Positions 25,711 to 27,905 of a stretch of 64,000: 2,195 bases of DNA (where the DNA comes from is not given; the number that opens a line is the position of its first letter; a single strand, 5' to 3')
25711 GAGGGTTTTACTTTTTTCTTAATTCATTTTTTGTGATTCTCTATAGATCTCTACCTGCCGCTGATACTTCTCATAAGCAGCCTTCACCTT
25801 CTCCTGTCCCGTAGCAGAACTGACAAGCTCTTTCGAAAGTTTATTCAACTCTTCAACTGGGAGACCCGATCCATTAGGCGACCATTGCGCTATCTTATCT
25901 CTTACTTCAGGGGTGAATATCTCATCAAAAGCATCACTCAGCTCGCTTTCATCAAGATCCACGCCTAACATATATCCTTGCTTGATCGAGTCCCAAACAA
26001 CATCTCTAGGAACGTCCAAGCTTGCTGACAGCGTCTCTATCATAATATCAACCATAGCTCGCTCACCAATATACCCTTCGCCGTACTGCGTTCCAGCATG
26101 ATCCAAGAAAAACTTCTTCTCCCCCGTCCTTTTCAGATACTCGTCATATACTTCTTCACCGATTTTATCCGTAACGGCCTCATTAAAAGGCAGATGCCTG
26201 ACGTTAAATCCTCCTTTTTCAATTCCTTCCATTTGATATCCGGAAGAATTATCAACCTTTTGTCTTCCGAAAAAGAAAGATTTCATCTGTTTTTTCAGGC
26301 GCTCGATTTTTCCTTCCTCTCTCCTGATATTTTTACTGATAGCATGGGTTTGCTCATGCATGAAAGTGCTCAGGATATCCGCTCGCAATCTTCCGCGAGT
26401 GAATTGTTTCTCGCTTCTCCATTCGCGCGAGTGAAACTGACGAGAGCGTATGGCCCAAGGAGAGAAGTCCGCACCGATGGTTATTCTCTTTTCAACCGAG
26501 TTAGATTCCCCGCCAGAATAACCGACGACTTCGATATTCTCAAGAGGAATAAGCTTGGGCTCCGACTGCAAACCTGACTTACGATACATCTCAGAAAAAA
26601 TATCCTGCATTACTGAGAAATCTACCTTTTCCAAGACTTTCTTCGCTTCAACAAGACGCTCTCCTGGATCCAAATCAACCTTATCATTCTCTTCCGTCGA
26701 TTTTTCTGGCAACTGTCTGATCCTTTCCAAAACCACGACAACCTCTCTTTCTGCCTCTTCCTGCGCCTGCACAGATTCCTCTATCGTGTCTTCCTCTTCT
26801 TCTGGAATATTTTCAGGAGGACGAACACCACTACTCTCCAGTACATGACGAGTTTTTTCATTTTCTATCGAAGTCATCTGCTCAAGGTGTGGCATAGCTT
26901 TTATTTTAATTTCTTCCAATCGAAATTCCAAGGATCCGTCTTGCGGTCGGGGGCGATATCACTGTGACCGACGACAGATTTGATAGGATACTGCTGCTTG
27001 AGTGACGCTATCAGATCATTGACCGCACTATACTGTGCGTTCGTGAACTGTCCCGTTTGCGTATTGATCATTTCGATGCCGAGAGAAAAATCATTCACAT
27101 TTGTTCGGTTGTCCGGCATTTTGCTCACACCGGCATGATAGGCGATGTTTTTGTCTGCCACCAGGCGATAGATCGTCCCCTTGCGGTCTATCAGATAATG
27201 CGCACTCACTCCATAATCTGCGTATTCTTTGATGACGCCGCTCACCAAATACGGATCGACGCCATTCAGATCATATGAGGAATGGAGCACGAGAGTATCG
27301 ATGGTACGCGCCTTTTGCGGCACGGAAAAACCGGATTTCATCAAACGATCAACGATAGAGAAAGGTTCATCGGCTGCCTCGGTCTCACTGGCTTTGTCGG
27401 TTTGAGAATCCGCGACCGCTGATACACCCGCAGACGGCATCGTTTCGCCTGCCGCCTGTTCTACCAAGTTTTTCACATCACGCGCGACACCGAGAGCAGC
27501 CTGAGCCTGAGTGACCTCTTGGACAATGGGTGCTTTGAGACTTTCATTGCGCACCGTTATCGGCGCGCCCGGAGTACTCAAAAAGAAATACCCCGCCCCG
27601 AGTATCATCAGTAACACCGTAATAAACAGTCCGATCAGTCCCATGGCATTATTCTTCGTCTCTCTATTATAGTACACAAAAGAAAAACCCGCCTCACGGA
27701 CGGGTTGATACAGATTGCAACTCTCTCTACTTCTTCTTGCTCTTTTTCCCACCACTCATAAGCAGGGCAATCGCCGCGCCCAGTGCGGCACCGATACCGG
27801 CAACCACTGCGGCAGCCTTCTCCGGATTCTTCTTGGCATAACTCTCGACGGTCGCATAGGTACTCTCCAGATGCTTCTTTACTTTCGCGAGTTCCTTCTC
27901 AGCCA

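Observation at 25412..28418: Holin-family protein, ElaB-like tail-anchored protein, TM-anchored Amidase_2 peptidoglycan hydrolase and an HExxH protein clustered upstream of rpoB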

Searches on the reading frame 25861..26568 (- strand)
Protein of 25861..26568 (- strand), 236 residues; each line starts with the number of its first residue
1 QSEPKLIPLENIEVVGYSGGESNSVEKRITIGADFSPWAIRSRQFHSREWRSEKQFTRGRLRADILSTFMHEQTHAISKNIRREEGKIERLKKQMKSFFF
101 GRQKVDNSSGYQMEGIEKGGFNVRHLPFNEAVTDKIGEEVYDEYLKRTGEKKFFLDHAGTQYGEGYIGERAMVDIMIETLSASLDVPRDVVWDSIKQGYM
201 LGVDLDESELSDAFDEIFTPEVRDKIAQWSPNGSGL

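Call 72: predict_structure(alignment_id=A6)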
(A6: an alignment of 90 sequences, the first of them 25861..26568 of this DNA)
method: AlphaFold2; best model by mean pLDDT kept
length: 236 residues; sequences in the alignment: 90
mean_pLDDT: 86.4   pTM: 0.86
mean pLDDT of the five models: 86.4, 85.0, 83.9, 83.3, 82.9
residues with pLDDT >= 90: 131; 70-90: 73; 50-70: 29; < 50: 3
segments of 3 or more residues with pLDDT < 50: none
pLDDT, mean of each block of 10 residues (from residue 1): 80 89 92 73 59 75 92 95 89 91 86 92 92 97 96 82 90 92 95 96 89 83 79 55
secondary structure, 60 per line:
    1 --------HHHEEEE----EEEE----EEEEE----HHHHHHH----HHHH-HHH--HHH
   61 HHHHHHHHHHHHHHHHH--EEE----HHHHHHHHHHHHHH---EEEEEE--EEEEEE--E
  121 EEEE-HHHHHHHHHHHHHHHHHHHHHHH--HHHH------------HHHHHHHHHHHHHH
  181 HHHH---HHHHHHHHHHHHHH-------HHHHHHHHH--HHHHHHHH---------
elements in order: E12-15 E20-23 E28-32 H37-43 H48-51 H58-77 E80-82 H87-100 E104-109 E112-117 E120-124 H126-148 H151-154 H167-184 H188-201 H209-217 H220-227

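Call 74: fold_search(model_id=the predicted structure, library=pdb)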
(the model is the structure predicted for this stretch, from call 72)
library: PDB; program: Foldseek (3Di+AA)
matches with E <= 10: 41; with E <= 0.001: 0
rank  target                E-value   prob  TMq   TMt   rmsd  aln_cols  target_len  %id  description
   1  9y9y_H                8.5e-01  0.09  0.14  0.16  12.4       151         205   15  Crystal structure of DNA integrity scanning protein DisA from Mycobacterium tuberculosis in complex with cyclic di-AMP (released 2025-09-24)
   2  9y4s_F                1.1e+00  0.07  0.14  0.12  13.6       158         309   13  Crystal structure of DNA integrity scanning protein (DisA) from Mycobacterium tuberculosis in complex with cyclic di-A (released 2025-09-17)
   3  7y0d_A                1.8e+00  0.04  0.12  0.10  14.5       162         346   16  Cryo-EM structure of the Mycobacterium smegmatis DNA integrity scanning protein (MsDisA). (released 2023-02-08)
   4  9dec_B                2.1e+00  0.15  0.13  0.33   9.9        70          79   13  Crystal Structure of D9-threaded (released 2025-03-26)
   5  9y9y_D                2.1e+00  0.04  0.13  0.11  13.7       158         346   13  Crystal structure of DNA integrity scanning protein DisA from Mycobacterium tuberculosis in complex with cyclic di-AMP (released 2025-09-24)
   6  9y9y_C                3.2e+00  0.04  0.14  0.11  14.3       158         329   13  Crystal structure of DNA integrity scanning protein DisA from Mycobacterium tuberculosis in complex with cyclic di-AMP (released 2025-09-24)
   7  9y4s_B                3.4e+00  0.04  0.15  0.12  14.1       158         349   14  Crystal structure of DNA integrity scanning protein (DisA) from Mycobacterium tuberculosis in complex with cyclic di-A (released 2025-09-17)
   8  9y4s_G                3.4e+00  0.03  0.14  0.11  14.7       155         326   12  Crystal structure of DNA integrity scanning protein (DisA) from Mycobacterium tuberculosis in complex with cyclic di-A (released 2025-09-17)
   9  9y9y_A                3.6e+00  0.03  0.14  0.11  13.7       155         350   14  Crystal structure of DNA integrity scanning protein DisA from Mycobacterium tuberculosis in complex with cyclic di-AMP (released 2025-09-24)
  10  4qhi_A                4.1e+00  0.11  0.15  0.29   4.0        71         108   14  Crystal structure of Methanocaldococcus jannaschii selecase mutant R36W (released 2014-07-16)
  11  9y4s_D                4.1e+00  0.03  0.14  0.10  14.3       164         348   13  Crystal structure of DNA integrity scanning protein (DisA) from Mycobacterium tuberculosis in complex with cyclic di-A (released 2025-09-17)
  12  9y4s_A                4.6e+00  0.03  0.15  0.12  14.0       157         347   14  Crystal structure of DNA integrity scanning protein (DisA) from Mycobacterium tuberculosis in complex with cyclic di-A (released 2025-09-17)
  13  9y4s_E                4.8e+00  0.03  0.15  0.12  14.7       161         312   15  Crystal structure of DNA integrity scanning protein (DisA) from Mycobacterium tuberculosis in complex with cyclic di-A (released 2025-09-17)
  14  4qhi_C                5.1e+00  0.11  0.14  0.29   6.1        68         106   16  Crystal structure of Methanocaldococcus jannaschii selecase mutant R36W (released 2014-07-16)
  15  4jiu                  5.8e+00  0.12  0.15  0.31   6.0        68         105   12  Crystal structure of the metallopeptidase zymogen of Pyrococcus abyssi abylysin (released 2013-06-12)
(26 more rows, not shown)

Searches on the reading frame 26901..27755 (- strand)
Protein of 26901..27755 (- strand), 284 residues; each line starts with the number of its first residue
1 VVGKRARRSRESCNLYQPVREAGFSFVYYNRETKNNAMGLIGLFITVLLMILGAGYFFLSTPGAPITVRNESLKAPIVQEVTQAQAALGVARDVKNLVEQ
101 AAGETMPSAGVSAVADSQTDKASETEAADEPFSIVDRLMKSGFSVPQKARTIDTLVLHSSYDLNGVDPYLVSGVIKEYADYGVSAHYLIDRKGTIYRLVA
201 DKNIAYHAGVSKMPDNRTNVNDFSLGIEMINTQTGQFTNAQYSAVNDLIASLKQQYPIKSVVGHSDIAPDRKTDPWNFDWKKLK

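Call 3: search_protein_families(library=pfam, proteins=[window:26901-27755:-], max_evalue=1)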
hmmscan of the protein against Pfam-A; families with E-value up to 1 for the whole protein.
window:26901-27755:- (284 aa): 1 family
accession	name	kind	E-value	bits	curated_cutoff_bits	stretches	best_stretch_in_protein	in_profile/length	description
PF01510.30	Amidase_2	-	2e-28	99.7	26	1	150-275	3-129/131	N-acetylmuramoyl-L-alanine amidase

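Call 4: search_protein_families(library=ncbifam, proteins=[window:26901-27755:-], max_evalue=1)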
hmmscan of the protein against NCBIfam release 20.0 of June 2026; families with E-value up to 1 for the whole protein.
window:26901-27755:- (284 aa): 1 family
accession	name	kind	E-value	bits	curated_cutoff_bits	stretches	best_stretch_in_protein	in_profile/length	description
NF008758.0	PRK11789.1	equivalog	8.8e-33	113.3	143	1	178-283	71-178/190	1,6-anhydro-N-acetylmuramyl-L-alanine amidase AmpD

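Call 5: search_protein_families(library=phrogs, proteins=[window:26901-27755:-], max_evalue=1)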
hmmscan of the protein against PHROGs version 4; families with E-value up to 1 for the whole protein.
window:26901-27755:- (284 aa): 15 families
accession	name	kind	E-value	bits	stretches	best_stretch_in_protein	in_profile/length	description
phrog_9611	-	lysis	5e-20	73.1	1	181-281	54-155/246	endolysin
phrog_1794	-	lysis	1e-18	68.9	1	147-275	51-179/336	amidase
phrog_1493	-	lysis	1.6e-11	45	1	182-268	66-146/394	endolysin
phrog_880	-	lysis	3.2e-11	44.3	1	180-283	220-327/435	endolysin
phrog_822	-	lysis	4.8e-11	43.8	1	183-272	57-142/215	amidase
phrog_833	-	lysis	5.1e-11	43.8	1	147-269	25-144/294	endolysin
phrog_19265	-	unknown function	3.3e-09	37.8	1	174-274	41-142/293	-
phrog_670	-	lysis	2.4e-08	34.3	1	184-270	146-230/596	endolysin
phrog_2998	-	lysis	3.5e-07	31.1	1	100-265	84-252/485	endolysin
phrog_2338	-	lysis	3.9e-07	30.8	1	180-268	54-140/346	endolysin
phrog_14048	-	lysis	4e-07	31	1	137-256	12-127/305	endolysin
phrog_7698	-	lysis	7.8e-07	30.2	1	147-269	19-134/316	endolysin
phrog_3393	-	lysis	0.0017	19.2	1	155-260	26-125/342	endolysin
phrog_3922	-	head and packaging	0.15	12.3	1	234-279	224-269/362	major head protein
phrog_26130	-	unknown function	0.22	12.5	1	233-256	69-92/167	-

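Call 50: search_solved_structures(query=window:26901-27644:-, max_evalue=0.001, show_alignments=4)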
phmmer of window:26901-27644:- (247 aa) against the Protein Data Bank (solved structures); distinct sequences matched with E-value up to 0.001: 6.
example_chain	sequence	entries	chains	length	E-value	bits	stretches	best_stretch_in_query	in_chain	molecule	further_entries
1j3g_A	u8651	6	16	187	7.8e-18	68.2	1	142-246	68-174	AmpD protein | 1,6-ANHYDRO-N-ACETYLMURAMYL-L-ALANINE AMIDASE AMPD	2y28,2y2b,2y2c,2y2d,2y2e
4bj4_A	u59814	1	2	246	8.2e-15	58.3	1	144-246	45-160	AMPDH2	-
4bol_A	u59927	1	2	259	9.2e-15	58.2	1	144-246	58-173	AMPDH2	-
4bpa_A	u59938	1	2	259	9.4e-15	58.1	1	144-246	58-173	AMPDH2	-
4bxd_A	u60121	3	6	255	3.9e-12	49.6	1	157-246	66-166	AMPDH3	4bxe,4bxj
2bh7_A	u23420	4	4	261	2.8e-09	40.2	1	141-246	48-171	N-ACETYLMURAMOYL-L-ALANINE AMIDASE | N-ACETYLMURAMOYL-L-ALANINE AMIDASE AMID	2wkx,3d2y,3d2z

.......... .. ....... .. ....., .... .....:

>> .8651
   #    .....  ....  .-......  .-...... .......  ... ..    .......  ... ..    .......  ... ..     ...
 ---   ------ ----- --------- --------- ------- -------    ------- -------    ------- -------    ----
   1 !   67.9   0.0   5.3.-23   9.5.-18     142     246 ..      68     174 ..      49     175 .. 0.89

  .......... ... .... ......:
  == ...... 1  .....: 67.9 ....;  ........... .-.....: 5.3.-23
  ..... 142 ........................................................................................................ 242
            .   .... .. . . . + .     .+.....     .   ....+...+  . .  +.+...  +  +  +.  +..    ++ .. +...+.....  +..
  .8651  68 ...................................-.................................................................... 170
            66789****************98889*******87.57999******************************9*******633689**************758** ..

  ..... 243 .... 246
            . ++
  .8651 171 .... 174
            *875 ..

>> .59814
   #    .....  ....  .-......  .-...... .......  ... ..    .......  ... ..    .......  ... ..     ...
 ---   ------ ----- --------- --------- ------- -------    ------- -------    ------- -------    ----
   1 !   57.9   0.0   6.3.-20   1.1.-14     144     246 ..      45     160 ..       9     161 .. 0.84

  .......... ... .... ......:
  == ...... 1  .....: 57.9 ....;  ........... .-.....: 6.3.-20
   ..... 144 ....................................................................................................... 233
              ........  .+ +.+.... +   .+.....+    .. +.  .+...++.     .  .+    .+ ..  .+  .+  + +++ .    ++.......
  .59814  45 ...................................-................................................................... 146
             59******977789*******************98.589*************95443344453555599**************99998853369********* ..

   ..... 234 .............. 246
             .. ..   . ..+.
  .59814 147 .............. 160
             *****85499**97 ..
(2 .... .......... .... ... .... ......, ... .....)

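Call 70: find_related_loci(query=window:26901-27644:-, collection=viral_contigs, flank=6000)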
Query window:26901-27644:- (247 aa) in viral_contigs; peptide patterns used: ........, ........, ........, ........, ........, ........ (x = any residue, [..] = any of these).
11 stretches matched a pattern, but none encodes a relative of the query by tblastn (E <= 1e-3).
